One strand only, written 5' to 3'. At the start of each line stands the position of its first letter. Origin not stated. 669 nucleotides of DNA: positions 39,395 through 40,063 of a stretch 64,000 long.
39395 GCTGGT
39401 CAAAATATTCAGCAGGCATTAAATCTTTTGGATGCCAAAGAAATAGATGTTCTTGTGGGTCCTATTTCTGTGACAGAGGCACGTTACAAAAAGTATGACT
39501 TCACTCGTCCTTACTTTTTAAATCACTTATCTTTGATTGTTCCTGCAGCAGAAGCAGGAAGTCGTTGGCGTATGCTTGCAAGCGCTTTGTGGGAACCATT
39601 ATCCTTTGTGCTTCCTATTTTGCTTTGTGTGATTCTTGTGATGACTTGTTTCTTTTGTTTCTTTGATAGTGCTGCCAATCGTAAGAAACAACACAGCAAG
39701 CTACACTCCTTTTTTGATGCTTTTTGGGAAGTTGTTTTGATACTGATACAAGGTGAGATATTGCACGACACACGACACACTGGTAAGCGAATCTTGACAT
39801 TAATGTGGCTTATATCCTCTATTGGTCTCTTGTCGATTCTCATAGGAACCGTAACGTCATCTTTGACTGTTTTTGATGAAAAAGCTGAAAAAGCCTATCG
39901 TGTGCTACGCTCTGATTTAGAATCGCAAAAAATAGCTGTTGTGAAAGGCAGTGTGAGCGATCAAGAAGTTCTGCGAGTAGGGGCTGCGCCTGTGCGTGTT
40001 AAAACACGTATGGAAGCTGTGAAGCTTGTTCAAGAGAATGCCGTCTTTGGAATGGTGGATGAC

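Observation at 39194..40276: Prokaryotic ionotropic glutamate receptor-like channel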

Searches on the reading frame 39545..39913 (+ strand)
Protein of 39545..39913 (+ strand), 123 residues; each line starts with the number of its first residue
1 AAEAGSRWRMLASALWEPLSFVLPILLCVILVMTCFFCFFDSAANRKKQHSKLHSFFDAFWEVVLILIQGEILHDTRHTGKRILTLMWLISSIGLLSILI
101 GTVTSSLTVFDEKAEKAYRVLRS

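Call 33: search_solved_structures(query=A2, max_evalue=10, show_alignments=5)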
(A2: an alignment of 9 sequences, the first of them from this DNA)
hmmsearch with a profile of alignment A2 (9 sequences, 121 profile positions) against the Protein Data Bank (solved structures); distinct sequences matched with E-value up to 10: 28.
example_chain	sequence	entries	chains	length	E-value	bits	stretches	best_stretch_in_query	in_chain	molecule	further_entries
4u1y_A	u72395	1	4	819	0.015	18.3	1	6-107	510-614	Glutamate receptor 2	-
4u5c_A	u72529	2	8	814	0.017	18.2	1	6-107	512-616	Glutamate receptor 2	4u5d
4u5b_A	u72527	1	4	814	0.025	17.6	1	6-106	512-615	Glutamate receptor 2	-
4u5e_A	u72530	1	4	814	0.034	17.2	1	6-99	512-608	Glutamate receptor 2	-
4u1x_A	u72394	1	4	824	0.061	16.4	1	6-107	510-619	Glutamate receptor 2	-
1orq_C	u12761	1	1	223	0.081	16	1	19-104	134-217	potassium channel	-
8e92_B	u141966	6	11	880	0.12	15.4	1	18-100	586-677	Glutamate receptor ionotropic, NMDA 2C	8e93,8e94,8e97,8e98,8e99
2a0l_A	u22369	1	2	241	0.15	15.1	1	19-104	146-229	Voltage-gated potassium channel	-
6uwm_A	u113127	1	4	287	0.15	15.1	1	20-104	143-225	Voltage-gated potassium channel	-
7yfg_B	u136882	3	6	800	0.25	14.4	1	18-100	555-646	Glutamate receptor ionotropic, NMDA 2C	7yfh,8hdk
7yfi_D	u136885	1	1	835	0.26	14.3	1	18-100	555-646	Glutamate receptor ionotropic, NMDA 2C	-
2rdd_B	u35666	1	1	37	0.41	13.7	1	24-57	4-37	UPF0092 membrane protein yajC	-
7w6n_B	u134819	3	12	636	0.93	12.5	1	16-108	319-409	Isoform 2 of Potassium voltage-gated channel subfamily D member 3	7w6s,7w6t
7w3y_A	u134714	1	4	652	0.99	12.5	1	16-107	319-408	Isoform 2 of Potassium voltage-gated channel subfamily D member 3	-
9mrk_A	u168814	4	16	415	1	12.4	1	23-107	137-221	Isoform Flip of Glutamate receptor 2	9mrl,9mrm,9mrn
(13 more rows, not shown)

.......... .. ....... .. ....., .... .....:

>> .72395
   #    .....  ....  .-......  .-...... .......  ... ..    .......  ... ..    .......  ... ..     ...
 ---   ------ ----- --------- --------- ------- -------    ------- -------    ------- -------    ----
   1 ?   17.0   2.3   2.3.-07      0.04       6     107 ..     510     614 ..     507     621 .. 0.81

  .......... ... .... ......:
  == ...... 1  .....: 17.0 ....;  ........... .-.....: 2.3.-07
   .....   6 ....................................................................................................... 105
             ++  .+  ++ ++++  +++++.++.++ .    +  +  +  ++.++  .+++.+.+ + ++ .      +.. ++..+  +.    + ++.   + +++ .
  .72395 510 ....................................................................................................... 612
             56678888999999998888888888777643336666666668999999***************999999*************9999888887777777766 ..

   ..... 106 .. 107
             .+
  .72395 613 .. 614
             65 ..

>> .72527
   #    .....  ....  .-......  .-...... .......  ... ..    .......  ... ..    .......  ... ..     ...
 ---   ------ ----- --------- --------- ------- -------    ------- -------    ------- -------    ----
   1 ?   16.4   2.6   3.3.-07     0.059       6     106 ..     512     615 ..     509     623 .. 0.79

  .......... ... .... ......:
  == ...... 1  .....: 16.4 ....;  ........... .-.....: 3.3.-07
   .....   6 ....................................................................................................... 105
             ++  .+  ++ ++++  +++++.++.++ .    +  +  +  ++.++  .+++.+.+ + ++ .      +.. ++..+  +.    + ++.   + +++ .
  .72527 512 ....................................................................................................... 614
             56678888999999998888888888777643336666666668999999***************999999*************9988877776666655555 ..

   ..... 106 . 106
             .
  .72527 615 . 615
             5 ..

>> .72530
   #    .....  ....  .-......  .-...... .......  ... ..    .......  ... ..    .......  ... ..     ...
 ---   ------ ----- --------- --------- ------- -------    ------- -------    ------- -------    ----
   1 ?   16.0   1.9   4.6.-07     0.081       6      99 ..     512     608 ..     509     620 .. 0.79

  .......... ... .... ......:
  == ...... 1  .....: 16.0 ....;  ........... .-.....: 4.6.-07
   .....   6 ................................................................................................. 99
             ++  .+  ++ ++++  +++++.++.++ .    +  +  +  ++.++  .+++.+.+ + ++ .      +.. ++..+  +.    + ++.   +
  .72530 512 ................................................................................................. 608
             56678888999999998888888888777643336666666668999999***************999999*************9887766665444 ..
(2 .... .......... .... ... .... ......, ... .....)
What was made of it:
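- On Eukaryotic iGluR / GLR: M3 reads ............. (call 33).
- Closest known: Eukaryotic iGluRs and plant GLRs. Same: The pore-helix-to-M3 length equals that of GluA2, with Q186 on the Q/R-site Gln (call 33).
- A gapless alignment places Q186 on the GluA2 Q/R site (call 33).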

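Call 69: predict_structure(alignment_id=A2)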
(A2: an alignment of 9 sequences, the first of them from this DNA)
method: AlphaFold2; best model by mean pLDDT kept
length: 123 residues; sequences in the alignment: 9
mean_pLDDT: 78.0   pTM: 0.59
mean pLDDT of the five models: 78.0, 76.1, 72.2, 69.9, 66.7
residues with pLDDT >= 90: 5; 70-90: 89; 50-70: 28; < 50: 1
segments of 3 or more residues with pLDDT < 50: none
pLDDT, mean of each block of 10 residues (from residue 1): 66 83 87 84 66 79 79 70 84 88 83 70 63
secondary structure, 60 per line:
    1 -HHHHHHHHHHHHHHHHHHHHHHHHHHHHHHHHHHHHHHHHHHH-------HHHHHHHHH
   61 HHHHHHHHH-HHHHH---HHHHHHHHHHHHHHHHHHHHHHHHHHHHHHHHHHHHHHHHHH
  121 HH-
elements in order: H2-44 H52-69 H71-75 H79-122

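Call 71: fold_search(model_id=the predicted structure, library=pdb)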
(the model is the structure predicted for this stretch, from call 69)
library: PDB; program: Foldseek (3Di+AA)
matches with E <= 10: 173; with E <= 0.001: 0
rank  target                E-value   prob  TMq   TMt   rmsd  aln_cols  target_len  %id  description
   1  7e87_A                1.5e-01  0.96  0.55  0.21   5.8       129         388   17  CryoEM structure of the human Kv4.2-DPP6S complex, transmembrane and intracellular region (released 2021-10-13)
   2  7e87_B                2.2e-01  0.95  0.53  0.22   5.6       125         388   18  CryoEM structure of the human Kv4.2-DPP6S complex, transmembrane and intracellular region (released 2021-10-13)
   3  9xb9_A                2.2e-01  0.94  0.57  0.23   4.7       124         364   19  Human KCNQ2-CaM in complex with QO-58 and PIP2 (released 2026-01-28)
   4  7f0j_B                2.2e-01  0.91  0.52  0.22   5.7       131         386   16  CryoEM structure of human Kv4.2 (released 2021-10-13)
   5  7vnq_A                2.3e-01  0.96  0.56  0.25   4.9       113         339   17  Structure of human KCNQ4-ML213 complex in nanodisc (released 2021-12-01)
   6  7vnr_A                2.5e-01  0.96  0.55  0.25   4.9       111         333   17  Structure of human KCNQ4-ML213 complex in digitonin (released 2021-12-01)
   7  9a06_MODEL_1_A        3.1e-01  0.96  0.62  0.32   5.2       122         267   17  Rosetta docking models of human KCNQ1 channel with KCNE1 auxiliary protein (released 2020-10-08)
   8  5a6e_B                3.7e-01  0.96  0.55  0.70   3.7       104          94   12  Cryo-EM structure of the Slo2.2 Na-activated K channel (released 2015-10-14)
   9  9l8w_A                3.7e-01  0.93  0.57  0.32   4.9       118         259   13  Human KCNQ2-CaM in complex with QO-58 (released 2026-01-21)
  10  9lj5_A                4.2e-01  0.96  0.63  0.27   4.2       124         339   19  Human KCNQ5-CaM-PIP2-HN37 complex in an open conformation. (released 2025-04-16)
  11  9my4_A                4.5e-01  0.85  0.56  0.25   5.5       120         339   18  Structure of Xenopus KCNQ1(E150R/R221E)-CaM with the VSD in the intermediate state (released 2025-10-15)
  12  3k03_B                4.5e-01  0.72  0.38  0.46   6.1        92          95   14  Crystal Structure of CNG mimicking NaK mutant, NaK-DTPP, K+ complex (released 2011-01-12)
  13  3beh_C                4.7e-01  0.97  0.65  0.38   3.6       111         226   15  Structure of a Bacterial Cyclic Nucleotide Regulated Ion Channel (released 2008-01-15)
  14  7wsw_B                5.0e-01  0.95  0.65  0.20   7.8       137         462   15  Cryo-EM structure of the Potassium channel AKT1 from Arabidopsis thaliana (released 2022-11-09)
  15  8j00_A                5.0e-01  0.89  0.56  0.26   4.9       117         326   14  Human KCNQ2-CaM in complex with CBD (released 2023-11-29)
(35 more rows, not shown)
